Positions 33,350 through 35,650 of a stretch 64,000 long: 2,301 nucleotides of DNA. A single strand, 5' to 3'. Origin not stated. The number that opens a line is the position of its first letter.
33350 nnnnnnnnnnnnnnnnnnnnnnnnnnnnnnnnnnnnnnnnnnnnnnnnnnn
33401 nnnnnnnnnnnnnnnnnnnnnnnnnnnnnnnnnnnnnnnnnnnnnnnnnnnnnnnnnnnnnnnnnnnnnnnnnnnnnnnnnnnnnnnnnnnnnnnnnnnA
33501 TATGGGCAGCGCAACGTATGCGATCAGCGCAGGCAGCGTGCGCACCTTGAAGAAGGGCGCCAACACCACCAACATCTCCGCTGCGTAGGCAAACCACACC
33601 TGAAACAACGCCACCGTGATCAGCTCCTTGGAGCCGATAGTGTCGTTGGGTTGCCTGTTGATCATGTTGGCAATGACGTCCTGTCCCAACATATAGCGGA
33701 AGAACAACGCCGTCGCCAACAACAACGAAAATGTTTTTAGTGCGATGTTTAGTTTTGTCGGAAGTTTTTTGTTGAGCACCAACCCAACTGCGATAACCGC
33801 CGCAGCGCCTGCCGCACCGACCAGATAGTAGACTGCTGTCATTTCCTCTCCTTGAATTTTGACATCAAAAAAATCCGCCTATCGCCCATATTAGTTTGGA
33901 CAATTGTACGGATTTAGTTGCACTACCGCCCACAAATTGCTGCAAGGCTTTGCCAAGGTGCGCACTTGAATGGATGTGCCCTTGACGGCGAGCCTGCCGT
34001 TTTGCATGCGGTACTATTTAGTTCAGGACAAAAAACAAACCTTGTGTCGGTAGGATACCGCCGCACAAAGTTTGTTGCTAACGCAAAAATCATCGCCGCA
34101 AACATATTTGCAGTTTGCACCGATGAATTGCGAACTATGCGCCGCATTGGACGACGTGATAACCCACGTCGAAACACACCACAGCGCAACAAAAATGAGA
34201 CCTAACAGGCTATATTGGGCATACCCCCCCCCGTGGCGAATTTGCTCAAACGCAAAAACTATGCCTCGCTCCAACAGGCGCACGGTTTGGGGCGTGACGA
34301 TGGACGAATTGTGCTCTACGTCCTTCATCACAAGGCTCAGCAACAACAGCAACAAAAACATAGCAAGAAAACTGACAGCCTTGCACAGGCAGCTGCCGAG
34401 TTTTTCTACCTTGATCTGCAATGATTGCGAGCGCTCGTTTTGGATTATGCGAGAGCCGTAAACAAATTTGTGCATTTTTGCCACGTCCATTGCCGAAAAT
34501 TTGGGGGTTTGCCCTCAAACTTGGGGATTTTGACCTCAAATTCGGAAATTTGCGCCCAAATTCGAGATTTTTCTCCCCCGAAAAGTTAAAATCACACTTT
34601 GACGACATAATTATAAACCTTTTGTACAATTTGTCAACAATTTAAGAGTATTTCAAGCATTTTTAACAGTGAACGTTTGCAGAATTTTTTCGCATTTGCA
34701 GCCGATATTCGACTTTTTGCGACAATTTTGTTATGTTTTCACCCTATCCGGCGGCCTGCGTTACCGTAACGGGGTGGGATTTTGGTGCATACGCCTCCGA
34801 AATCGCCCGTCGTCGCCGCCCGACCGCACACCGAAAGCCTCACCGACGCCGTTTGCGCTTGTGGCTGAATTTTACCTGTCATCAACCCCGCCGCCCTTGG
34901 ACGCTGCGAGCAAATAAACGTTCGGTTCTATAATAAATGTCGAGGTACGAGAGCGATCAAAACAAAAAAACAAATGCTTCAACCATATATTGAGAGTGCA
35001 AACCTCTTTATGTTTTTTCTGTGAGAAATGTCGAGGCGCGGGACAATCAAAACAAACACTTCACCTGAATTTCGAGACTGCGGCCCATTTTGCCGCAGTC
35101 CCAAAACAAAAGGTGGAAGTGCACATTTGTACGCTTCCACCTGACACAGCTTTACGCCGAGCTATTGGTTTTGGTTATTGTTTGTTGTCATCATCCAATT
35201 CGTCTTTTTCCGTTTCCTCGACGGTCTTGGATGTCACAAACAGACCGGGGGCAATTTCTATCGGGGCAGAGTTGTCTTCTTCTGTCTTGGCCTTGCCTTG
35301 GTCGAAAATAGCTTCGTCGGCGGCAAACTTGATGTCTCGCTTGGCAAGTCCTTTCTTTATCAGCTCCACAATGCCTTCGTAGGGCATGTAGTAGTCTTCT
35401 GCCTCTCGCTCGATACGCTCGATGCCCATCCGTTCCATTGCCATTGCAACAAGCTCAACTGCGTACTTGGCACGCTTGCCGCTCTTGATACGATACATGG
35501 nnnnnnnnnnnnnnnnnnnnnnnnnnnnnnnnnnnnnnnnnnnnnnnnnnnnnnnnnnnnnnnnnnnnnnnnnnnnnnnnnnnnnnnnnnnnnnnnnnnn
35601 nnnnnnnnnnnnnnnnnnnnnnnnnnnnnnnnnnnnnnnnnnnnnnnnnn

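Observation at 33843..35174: A 1.3-kb coding-poor island between the two operons, with a consensus promoter that transcribes four phased ~21-nt repeats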

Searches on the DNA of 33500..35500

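Call 8: search_rna_families(source=window, start=33500, end=35500, threshold=evalue, max_evalue=10, show_alignments=2)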
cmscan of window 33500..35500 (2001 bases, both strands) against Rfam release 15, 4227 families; matches with E-value up to 10: 4.
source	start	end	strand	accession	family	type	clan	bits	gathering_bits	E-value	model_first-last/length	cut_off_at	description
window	33928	34038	-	RF00540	snopsi18S-1854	Gene; snRNA; snoRNA; HACA-box;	-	22.4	40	1.1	1-156/156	no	Small nucleolar RNA psi18S-1854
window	35073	35103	-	RF03847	mir-1538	Gene; miRNA;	-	21.1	78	0.47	1-58/58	no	mir-1538 microRNA precursor family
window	34080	34136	-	RF04252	mir-8186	Gene; miRNA;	-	16.2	80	5.6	1-61/61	no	mir-8186 microRNA precursor family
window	35056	35175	-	RF02606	AbsR28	Gene; sRNA;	-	13.6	50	7.1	1-180/180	no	Acinetobacter sRNA 28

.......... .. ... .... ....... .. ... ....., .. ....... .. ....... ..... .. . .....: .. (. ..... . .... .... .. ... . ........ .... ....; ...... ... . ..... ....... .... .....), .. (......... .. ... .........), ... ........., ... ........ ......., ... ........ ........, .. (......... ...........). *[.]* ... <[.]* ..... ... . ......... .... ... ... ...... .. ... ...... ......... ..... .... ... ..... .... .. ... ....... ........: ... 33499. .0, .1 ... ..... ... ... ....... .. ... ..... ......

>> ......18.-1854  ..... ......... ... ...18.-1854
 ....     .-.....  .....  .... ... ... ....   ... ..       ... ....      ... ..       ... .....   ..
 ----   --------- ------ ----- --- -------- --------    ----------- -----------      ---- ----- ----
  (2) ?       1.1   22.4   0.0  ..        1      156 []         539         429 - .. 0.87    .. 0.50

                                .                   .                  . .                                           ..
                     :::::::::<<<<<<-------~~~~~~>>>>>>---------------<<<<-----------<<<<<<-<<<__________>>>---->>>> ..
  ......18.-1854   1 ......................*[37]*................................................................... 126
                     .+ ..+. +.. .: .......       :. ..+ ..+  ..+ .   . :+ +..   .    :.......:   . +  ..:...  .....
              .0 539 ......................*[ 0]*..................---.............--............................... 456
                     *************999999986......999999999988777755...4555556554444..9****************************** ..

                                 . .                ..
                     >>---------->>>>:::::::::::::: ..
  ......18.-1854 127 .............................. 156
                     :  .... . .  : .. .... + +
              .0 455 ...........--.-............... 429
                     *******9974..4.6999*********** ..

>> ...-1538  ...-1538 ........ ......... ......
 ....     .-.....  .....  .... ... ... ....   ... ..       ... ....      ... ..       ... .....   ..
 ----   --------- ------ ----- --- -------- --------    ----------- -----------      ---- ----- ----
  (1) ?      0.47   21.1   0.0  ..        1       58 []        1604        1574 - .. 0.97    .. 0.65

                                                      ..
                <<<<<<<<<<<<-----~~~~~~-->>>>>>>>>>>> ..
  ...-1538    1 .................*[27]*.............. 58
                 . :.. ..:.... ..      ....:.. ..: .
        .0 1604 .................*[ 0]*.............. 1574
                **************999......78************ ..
